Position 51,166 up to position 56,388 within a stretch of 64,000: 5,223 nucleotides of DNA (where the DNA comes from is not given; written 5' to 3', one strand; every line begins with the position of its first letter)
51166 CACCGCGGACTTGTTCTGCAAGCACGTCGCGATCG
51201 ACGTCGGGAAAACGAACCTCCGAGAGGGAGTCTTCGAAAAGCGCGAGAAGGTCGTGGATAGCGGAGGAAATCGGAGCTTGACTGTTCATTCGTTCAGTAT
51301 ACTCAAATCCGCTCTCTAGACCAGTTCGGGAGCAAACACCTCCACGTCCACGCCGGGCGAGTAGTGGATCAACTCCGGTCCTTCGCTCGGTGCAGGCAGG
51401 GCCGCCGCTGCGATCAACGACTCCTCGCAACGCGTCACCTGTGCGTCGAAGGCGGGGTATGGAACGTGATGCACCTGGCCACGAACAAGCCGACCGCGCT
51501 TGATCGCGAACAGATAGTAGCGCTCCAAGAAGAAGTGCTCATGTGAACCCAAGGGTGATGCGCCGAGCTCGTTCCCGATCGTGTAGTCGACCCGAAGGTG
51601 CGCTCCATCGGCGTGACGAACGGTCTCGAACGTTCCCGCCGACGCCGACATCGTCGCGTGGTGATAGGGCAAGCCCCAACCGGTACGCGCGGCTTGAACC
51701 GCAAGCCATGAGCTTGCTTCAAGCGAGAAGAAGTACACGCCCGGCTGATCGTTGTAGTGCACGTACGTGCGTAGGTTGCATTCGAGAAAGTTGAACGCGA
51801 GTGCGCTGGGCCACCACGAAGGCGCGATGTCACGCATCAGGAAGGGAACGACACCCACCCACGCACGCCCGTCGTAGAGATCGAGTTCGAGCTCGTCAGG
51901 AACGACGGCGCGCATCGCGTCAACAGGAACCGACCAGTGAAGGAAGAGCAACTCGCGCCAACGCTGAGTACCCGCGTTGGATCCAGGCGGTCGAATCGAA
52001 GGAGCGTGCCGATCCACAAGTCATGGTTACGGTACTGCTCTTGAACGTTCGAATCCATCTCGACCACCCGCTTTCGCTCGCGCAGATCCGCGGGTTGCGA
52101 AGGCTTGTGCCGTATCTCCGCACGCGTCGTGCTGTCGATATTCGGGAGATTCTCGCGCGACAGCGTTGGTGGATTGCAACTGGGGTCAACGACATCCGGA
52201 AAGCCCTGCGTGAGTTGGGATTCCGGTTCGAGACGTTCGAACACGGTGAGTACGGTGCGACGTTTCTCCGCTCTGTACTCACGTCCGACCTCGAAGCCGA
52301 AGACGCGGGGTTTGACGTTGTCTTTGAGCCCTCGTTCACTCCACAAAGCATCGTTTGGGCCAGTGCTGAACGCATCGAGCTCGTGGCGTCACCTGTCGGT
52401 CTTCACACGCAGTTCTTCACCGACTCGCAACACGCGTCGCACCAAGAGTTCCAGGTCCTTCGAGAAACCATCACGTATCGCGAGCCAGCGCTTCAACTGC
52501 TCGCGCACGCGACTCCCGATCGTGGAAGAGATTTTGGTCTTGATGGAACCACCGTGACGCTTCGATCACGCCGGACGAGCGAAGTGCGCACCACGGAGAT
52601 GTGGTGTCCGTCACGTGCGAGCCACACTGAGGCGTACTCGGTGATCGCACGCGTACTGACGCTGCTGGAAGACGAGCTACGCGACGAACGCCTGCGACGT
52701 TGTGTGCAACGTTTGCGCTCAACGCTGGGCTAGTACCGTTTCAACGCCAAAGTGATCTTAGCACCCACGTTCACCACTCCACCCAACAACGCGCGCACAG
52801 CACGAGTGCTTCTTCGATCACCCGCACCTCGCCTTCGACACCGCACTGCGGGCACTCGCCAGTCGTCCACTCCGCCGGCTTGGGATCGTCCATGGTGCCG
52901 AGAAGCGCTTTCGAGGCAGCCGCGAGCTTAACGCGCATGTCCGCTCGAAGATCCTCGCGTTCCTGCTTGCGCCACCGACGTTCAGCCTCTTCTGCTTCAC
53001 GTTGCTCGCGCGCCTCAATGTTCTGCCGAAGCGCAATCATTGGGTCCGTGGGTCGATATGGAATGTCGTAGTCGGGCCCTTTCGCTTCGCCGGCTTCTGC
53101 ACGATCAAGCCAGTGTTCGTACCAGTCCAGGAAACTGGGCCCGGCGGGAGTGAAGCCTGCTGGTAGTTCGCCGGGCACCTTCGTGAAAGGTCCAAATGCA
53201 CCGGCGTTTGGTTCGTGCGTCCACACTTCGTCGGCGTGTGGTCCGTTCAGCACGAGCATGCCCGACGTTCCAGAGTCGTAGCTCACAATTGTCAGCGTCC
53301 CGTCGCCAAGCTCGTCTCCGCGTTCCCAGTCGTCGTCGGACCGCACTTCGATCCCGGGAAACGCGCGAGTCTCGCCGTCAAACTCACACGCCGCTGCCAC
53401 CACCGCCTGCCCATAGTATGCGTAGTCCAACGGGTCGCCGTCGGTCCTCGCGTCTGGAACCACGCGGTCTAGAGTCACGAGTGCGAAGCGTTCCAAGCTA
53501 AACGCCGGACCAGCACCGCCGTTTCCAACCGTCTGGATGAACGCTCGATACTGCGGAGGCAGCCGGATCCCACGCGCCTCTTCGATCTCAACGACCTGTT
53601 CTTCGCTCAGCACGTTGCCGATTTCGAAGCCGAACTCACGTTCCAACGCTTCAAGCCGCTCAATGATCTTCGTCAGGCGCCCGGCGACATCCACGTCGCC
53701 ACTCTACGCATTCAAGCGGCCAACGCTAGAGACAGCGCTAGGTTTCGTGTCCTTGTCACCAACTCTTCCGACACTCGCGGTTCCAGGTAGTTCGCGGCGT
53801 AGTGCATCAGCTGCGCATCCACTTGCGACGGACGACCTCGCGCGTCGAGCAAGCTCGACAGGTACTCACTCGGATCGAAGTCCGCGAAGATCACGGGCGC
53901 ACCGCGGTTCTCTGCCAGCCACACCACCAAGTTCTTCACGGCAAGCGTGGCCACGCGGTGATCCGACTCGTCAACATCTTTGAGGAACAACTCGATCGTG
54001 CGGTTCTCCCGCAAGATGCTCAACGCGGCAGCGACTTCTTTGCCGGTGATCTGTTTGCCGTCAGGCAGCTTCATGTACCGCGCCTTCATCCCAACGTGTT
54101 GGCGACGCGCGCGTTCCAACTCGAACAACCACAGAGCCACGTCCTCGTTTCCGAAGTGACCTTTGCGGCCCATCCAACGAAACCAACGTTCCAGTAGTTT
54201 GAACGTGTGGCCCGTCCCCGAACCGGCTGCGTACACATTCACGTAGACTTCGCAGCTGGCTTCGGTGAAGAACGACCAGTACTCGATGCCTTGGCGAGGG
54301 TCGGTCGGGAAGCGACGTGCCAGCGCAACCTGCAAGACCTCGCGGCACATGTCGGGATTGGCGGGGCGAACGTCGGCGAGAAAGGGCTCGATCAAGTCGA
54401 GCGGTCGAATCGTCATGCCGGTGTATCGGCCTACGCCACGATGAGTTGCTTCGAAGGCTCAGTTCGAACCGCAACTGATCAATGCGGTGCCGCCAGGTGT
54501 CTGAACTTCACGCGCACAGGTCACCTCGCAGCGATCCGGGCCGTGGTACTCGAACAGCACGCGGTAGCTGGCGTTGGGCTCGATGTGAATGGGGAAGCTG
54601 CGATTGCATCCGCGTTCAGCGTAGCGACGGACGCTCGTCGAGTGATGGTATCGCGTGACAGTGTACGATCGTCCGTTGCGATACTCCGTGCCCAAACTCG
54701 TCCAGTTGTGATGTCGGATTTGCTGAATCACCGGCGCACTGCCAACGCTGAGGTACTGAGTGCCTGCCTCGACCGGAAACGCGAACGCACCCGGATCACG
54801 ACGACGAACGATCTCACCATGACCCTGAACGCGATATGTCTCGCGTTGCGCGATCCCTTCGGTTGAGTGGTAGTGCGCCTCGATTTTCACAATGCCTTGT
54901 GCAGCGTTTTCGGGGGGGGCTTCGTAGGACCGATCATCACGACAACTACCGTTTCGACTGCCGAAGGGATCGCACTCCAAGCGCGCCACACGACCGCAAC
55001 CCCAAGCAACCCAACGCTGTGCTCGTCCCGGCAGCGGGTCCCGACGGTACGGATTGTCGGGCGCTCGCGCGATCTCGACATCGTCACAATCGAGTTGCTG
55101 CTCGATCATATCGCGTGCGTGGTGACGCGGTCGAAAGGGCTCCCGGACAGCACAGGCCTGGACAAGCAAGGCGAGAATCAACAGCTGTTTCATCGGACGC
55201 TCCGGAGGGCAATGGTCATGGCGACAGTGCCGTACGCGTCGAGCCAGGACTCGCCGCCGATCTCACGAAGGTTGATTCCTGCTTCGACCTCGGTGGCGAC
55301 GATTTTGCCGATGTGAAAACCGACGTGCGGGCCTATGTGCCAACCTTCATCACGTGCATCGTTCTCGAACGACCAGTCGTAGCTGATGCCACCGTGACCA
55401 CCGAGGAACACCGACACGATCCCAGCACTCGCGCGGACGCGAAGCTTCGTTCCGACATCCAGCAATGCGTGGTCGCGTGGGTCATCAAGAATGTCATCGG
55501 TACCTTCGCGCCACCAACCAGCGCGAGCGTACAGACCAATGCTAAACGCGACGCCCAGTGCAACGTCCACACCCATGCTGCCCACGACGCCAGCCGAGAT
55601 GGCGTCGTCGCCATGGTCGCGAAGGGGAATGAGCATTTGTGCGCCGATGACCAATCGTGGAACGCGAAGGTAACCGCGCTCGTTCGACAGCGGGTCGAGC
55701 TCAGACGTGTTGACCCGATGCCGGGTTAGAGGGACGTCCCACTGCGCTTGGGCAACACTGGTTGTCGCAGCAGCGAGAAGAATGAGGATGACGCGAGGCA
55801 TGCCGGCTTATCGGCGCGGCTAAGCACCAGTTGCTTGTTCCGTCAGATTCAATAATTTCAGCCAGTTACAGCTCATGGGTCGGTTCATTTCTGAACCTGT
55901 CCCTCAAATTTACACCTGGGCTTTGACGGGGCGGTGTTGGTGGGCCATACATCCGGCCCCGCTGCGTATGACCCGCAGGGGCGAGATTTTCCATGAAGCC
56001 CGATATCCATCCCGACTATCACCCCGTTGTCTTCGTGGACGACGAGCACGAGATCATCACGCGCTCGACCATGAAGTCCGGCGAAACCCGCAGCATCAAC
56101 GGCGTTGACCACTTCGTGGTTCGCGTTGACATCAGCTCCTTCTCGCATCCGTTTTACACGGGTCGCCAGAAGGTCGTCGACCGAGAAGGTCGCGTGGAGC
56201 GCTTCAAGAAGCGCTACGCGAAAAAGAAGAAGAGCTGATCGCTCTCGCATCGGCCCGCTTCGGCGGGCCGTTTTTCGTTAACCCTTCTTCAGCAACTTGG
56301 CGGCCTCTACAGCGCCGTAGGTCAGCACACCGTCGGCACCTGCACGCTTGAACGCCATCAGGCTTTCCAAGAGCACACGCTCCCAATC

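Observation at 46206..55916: Subfamily-2 copies of the repeat element (B at 46206-46249, C at 55872-55916) share about 90 bp including an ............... pseudo-start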

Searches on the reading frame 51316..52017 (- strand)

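Call 19: search_protein_families(library=pfam, proteins=[window:51316-52017:-], max_evalue=0.01)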
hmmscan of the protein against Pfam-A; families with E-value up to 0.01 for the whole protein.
window:51316-52017:- (233 aa): 2 families
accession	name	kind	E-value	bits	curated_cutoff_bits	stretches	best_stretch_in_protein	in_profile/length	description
PF09844.14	DUF2071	-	2.4e-65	220.6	27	1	17-224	1-212/212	Uncharacterized conserved protein (COG2071)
PF06314.16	ADC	-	9.1e-08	32.3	29.8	1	15-135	13-119/238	Acetoacetate decarboxylase (ADC)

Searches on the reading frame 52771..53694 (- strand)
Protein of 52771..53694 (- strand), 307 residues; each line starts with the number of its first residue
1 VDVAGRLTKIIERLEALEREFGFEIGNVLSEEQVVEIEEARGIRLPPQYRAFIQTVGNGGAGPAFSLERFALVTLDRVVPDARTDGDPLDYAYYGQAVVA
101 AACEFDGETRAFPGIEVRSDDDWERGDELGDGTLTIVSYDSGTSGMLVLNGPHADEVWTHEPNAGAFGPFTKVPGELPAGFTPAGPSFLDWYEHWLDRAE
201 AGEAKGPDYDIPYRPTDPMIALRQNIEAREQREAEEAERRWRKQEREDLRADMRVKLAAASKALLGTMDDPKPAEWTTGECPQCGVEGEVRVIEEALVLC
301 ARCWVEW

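Call 19: search_protein_families(library=pfam, proteins=[window:52771-53694:-], max_evalue=0.01)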
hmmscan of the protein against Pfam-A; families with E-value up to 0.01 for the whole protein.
window:52771-53694:- (307 aa): 3 families
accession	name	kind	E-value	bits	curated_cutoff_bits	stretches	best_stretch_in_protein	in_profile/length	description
PF09346.15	SMI1_KNR4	-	2.9e-06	28.3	25.4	1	29-143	2-88/125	SMI1 / KNR4 family (SUKH-1)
PF14567.11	SUKH_5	-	7.1e-06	26.3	27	1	9-63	3-56/142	SMI1-KNR4 cell-wall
PF14568.11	SUKH_6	-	0.0051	17.8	27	0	31-59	1-29/119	SMI1-KNR4 cell-wall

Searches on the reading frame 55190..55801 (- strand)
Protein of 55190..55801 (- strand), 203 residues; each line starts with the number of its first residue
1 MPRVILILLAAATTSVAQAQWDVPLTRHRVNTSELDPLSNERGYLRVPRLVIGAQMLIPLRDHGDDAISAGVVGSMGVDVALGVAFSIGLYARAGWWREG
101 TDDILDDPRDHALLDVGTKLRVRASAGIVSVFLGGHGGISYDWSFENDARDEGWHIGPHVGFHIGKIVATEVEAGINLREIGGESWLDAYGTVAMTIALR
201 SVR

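Call 19: search_protein_families(library=pfam, proteins=[window:55190-55801:-], max_evalue=0.01)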
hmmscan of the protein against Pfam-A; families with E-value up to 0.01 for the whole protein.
window:55190-55801:- (203 aa): 0 families

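Call 37: find_encoding_contigs(protein=window:55190-55801:-, flank=10000, max_places=10)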
Protein window:55190-55801:- (203 aa): no gene with exactly this product is on record in the collection.

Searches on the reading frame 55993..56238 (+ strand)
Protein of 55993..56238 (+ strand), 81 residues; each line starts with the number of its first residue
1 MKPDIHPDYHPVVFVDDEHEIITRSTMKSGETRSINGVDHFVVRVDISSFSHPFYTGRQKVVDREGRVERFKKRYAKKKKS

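Call 75: find_encoding_contigs(protein=window:55993-56238:+, flank=3000, max_places=10)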
Protein window:55993-56238:+ (81 aa): 2 contigs read that carry it; 2 places shown.
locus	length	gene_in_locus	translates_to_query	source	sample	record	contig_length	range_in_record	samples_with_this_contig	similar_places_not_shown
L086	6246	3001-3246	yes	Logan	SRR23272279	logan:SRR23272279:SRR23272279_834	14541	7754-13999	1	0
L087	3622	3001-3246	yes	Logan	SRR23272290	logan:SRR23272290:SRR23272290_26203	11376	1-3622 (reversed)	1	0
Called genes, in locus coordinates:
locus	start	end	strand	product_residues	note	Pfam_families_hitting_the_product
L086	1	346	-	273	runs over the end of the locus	PF03372:Exo_endo_phos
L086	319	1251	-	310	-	PF09346:SMI1_KNR4 (faint)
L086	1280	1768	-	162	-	-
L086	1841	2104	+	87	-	-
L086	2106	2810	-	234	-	-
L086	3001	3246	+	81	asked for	PF01197:Ribosomal_L31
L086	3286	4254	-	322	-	PF00490:ALAD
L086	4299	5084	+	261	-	PF00106:adh_short, PF08659:KR, PF13561:adh_short_C2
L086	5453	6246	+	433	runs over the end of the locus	-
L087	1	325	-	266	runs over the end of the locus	PF03372:Exo_endo_phos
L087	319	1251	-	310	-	PF09346:SMI1_KNR4 (faint)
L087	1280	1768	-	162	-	-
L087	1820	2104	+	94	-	-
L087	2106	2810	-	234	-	-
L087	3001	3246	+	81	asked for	PF01197:Ribosomal_L31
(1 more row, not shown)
